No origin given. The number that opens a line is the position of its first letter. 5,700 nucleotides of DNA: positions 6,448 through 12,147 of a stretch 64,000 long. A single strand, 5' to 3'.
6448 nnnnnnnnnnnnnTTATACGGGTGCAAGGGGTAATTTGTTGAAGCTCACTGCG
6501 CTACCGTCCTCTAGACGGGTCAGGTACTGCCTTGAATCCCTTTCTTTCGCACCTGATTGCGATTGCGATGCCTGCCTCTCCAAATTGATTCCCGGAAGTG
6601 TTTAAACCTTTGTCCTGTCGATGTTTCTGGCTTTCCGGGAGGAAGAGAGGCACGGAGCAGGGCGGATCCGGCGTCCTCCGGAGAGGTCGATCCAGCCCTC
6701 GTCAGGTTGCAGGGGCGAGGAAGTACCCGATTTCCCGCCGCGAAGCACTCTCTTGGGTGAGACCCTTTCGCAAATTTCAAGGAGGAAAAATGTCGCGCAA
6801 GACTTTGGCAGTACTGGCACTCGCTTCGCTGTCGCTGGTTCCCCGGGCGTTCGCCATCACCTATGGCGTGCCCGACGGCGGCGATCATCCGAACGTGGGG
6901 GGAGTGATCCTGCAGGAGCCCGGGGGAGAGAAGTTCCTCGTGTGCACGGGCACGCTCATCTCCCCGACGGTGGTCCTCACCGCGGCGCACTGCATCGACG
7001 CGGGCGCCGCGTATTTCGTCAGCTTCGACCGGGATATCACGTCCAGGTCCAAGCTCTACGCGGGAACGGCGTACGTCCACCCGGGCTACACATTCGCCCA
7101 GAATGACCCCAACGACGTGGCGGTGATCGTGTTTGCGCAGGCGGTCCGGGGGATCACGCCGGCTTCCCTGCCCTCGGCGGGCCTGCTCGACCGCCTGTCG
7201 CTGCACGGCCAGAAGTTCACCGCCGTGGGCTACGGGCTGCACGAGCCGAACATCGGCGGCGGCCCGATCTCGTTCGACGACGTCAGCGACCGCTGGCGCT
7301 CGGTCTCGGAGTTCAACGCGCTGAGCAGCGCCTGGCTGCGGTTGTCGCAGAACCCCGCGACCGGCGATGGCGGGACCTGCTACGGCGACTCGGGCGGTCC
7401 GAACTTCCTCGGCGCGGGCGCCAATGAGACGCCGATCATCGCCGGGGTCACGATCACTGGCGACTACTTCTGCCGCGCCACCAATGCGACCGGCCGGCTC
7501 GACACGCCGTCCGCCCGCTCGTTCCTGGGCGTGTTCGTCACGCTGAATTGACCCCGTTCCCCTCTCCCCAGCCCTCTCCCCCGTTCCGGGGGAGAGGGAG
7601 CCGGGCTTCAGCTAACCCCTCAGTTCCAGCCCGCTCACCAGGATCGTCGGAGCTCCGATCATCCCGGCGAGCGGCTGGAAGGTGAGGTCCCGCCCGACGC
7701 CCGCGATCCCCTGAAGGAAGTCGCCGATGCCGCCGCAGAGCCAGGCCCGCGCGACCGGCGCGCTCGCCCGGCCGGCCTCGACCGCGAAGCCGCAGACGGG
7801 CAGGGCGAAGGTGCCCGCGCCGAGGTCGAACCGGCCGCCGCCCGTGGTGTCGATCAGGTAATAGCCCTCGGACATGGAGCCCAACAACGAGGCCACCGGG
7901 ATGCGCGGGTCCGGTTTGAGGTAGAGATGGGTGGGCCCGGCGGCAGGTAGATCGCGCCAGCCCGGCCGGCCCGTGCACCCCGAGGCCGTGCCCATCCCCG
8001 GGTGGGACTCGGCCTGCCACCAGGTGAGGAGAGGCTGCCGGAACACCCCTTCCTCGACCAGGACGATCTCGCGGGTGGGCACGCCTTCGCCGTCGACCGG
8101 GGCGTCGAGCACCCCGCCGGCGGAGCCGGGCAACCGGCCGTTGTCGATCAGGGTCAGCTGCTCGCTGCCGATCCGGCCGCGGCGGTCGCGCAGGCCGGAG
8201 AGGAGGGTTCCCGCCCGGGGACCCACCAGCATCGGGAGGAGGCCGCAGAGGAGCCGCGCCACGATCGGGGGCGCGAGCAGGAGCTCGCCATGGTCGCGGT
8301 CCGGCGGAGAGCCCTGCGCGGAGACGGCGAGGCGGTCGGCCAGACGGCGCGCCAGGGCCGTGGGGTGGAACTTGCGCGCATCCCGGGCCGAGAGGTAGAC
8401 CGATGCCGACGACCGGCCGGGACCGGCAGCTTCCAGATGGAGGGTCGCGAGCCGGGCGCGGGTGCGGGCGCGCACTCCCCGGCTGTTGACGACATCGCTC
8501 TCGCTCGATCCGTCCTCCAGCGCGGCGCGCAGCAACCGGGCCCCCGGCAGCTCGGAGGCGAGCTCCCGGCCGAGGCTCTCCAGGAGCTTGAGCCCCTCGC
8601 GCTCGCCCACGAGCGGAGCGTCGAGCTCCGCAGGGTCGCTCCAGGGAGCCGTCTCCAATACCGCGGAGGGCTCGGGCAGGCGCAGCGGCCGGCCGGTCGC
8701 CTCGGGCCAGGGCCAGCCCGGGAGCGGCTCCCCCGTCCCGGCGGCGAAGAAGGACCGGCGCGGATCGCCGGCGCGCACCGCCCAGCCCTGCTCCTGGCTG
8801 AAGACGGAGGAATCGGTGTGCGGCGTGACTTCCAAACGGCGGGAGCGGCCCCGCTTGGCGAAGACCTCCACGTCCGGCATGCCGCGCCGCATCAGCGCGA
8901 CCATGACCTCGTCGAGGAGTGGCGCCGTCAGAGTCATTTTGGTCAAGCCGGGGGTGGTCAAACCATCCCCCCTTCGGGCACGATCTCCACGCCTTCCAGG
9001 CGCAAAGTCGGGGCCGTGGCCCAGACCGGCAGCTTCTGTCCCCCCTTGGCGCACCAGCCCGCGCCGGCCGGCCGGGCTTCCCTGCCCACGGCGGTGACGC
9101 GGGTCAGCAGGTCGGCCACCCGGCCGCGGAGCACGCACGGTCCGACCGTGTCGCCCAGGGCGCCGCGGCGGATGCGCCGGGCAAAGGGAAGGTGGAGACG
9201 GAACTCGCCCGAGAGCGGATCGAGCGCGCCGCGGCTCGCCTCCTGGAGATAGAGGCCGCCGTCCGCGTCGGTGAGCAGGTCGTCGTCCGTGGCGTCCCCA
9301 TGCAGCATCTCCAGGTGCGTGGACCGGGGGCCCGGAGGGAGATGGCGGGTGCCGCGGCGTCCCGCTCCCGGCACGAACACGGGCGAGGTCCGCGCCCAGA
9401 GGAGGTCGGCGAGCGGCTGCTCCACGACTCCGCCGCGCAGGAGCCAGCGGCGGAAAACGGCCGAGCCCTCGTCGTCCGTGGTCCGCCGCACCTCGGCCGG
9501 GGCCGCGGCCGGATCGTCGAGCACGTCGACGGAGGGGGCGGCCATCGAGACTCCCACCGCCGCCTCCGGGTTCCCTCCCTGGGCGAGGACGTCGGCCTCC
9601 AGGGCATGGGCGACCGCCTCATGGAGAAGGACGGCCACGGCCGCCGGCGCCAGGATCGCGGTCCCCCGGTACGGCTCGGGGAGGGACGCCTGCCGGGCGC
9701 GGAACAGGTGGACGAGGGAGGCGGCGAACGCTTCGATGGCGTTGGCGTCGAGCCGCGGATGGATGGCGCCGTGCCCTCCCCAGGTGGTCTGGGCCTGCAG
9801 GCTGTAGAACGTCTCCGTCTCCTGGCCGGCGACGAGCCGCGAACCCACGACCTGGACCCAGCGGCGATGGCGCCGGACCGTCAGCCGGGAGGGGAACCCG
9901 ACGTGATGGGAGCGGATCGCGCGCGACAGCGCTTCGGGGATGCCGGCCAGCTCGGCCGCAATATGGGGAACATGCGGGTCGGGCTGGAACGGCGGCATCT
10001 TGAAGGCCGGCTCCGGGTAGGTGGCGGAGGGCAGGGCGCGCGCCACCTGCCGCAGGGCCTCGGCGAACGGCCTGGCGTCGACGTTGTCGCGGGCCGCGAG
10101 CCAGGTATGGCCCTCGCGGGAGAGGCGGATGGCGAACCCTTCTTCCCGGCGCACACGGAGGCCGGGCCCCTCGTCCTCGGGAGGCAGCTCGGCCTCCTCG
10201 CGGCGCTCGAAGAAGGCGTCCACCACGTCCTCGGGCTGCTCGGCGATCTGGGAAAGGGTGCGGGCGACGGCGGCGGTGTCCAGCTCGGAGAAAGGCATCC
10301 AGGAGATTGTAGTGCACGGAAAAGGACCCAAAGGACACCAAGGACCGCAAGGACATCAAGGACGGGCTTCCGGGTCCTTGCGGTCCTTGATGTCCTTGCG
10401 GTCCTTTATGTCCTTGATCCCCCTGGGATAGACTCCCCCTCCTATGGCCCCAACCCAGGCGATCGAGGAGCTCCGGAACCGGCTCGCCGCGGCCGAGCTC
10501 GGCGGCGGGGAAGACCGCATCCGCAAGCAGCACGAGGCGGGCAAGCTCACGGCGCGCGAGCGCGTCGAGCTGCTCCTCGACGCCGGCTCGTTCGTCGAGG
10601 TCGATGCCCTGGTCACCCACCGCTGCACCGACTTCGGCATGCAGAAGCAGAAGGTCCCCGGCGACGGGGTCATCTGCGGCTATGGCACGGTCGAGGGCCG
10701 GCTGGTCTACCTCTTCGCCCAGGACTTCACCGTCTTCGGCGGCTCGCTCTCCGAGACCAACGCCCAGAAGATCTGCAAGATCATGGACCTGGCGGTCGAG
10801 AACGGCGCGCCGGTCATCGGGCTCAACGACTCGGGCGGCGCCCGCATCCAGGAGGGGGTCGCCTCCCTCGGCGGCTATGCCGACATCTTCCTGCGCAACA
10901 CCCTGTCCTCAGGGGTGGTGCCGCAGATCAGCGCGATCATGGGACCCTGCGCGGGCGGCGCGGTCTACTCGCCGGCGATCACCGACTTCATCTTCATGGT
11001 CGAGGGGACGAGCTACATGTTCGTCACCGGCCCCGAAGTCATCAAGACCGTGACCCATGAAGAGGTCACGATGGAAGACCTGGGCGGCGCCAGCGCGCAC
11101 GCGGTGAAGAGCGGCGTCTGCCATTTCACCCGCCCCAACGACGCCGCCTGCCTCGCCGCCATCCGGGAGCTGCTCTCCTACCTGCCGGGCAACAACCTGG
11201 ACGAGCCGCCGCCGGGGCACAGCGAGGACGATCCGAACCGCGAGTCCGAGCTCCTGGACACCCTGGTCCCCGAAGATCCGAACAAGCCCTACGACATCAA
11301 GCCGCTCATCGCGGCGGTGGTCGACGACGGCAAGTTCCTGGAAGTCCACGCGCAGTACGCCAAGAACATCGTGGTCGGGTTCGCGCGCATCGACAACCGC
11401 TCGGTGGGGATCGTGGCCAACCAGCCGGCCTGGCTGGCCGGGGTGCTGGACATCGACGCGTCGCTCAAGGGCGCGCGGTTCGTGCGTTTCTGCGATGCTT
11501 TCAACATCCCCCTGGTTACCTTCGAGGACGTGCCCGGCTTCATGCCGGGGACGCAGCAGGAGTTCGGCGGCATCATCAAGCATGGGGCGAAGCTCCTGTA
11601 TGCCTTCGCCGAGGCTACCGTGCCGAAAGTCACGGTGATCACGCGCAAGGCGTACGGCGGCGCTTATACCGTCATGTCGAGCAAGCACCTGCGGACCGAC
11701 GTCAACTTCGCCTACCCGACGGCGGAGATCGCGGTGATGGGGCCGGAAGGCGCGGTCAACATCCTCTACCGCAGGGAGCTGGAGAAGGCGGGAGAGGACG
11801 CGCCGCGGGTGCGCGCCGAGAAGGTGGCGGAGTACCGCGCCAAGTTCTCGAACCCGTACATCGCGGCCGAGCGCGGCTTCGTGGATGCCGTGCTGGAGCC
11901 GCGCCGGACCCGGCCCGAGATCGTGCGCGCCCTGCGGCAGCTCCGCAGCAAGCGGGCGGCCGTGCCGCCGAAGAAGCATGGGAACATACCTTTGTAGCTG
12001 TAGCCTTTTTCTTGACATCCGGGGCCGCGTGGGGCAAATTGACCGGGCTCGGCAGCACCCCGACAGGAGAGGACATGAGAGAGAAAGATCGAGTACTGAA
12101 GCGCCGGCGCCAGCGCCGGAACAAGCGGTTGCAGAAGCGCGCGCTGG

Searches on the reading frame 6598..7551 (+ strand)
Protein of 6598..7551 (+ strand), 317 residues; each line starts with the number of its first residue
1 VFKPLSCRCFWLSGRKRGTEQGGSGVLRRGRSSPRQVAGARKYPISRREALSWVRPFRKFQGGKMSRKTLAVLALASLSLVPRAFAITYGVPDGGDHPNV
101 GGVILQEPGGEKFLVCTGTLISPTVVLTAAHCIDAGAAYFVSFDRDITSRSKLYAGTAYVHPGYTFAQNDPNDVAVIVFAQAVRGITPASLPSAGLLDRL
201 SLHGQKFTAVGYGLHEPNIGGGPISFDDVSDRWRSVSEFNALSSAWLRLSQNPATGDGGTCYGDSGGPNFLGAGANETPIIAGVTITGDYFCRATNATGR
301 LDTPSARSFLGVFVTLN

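Call 77: search_protein_families(library=pfam, proteins=[window:6598-7551:+], max_evalue=0.0001)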
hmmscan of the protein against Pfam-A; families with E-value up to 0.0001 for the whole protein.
window:6598-7551:+ (317 aa): 2 families
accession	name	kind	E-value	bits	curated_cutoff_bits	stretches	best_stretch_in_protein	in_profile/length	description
PF00089.32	Trypsin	-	3.1e-17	63.6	20.6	1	110-297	23-206/220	Trypsin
PF13365.12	Trypsin_2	-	7.8e-08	33.6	27.6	1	116-271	1-136/144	Trypsin-like peptidase domain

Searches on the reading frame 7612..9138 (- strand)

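Call 77: search_protein_families(library=pfam, proteins=[window:7612-9138:-], max_evalue=0.0001)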
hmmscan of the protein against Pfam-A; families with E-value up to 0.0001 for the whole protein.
window:7612-9138:- (508 aa): 1 family
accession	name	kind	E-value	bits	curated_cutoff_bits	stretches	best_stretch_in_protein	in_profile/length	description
PF19289.4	PmbA_TldD_3rd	-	4.6e-29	101.6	22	1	286-507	6-219/220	PmbA/TldA metallopeptidase C-terminal domain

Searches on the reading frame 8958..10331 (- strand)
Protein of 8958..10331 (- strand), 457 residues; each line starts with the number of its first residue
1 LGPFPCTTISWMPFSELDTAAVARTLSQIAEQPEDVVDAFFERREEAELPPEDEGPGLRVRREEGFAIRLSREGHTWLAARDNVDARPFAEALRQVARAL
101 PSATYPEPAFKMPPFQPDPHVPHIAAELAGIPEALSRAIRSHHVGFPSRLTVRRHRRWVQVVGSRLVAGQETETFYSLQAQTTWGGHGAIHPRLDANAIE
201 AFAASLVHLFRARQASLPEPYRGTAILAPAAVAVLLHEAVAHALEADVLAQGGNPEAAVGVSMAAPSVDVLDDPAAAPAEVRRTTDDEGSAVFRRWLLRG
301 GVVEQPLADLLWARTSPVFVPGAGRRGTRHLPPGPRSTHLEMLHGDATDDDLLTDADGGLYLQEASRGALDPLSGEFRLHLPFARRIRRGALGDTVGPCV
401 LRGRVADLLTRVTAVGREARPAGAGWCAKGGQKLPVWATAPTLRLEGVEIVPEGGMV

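Call 77: search_protein_families(library=pfam, proteins=[window:8958-10331:-], max_evalue=0.0001)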
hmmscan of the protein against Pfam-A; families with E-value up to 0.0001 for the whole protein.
window:8958-10331:- (457 aa): 1 family
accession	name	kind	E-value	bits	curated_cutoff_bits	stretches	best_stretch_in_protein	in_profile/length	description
PF19289.4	PmbA_TldD_3rd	-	2.1e-29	102.7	22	1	224-450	5-218/220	PmbA/TldA metallopeptidase C-terminal domain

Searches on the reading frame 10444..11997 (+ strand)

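Call 77: search_protein_families(library=pfam, proteins=[window:10444-11997:+], max_evalue=0.0001)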
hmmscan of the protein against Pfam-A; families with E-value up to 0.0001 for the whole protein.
window:10444-11997:+ (517 aa): 2 families
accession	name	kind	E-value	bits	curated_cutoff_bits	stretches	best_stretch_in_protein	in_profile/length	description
PF01039.27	Carboxyl_trans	-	3.5e-202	672.8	22.3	1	28-515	1-493/493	Carboxyl transferase domain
PF03255.19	ACCA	-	9.9e-13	48.4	23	1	340-449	133-237/310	Acetyl co-enzyme A carboxylase carboxyltransferase-like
